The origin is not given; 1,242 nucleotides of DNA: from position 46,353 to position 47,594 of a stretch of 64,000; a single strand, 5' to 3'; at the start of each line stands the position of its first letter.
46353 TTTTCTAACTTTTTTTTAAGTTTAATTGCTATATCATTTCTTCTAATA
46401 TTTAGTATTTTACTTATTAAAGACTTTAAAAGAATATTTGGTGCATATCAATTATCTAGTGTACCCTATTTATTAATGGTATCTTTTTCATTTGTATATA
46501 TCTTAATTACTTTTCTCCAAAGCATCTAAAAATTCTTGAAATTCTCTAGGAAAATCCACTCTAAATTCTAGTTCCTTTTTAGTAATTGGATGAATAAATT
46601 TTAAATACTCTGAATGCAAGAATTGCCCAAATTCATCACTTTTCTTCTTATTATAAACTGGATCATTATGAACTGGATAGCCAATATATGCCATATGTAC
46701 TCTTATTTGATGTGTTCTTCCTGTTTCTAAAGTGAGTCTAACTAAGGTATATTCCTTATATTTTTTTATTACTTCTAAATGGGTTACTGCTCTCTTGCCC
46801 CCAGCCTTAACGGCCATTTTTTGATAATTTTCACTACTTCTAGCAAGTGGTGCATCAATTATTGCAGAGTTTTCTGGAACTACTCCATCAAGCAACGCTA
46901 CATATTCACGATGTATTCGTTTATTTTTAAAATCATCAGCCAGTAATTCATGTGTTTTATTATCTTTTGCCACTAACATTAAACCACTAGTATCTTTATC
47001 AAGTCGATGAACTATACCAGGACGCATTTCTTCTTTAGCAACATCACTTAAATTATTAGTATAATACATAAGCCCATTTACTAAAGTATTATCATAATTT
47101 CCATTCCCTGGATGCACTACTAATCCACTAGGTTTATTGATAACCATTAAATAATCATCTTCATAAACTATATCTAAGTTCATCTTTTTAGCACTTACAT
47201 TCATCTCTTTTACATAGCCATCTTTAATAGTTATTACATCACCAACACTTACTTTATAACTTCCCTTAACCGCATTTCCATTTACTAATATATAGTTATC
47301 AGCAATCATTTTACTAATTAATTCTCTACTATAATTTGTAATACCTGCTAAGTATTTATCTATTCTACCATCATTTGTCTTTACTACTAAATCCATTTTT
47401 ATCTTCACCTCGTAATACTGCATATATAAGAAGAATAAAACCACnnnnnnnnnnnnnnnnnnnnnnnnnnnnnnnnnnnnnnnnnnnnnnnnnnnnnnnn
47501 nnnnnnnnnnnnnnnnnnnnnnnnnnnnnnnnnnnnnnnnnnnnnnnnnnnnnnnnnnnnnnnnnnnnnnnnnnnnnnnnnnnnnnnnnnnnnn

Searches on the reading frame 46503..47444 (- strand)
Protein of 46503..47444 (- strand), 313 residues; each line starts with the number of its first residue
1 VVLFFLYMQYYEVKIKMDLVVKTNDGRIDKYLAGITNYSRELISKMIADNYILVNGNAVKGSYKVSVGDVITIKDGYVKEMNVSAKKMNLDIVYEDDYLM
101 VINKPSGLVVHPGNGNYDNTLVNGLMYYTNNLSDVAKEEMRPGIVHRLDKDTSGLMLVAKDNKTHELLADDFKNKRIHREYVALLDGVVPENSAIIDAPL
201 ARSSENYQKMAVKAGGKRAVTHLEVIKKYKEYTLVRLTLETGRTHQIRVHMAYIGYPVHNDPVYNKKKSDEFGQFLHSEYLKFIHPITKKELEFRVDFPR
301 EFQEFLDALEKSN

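Call 67: search_protein_families(library=pfam, proteins=[window:46503-47444:-], max_evalue=0.0001)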
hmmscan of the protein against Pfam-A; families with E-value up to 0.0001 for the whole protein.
window:46503-47444:- (313 aa): 2 families
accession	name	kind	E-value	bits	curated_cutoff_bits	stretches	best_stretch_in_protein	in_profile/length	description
PF00849.27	PseudoU_synth_2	-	9.2e-39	133.5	26.8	1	98-252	1-151/152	RNA pseudouridylate synthase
PF01479.30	S4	-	3.5e-06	27.1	22.8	1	27-71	2-48/48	S4 domain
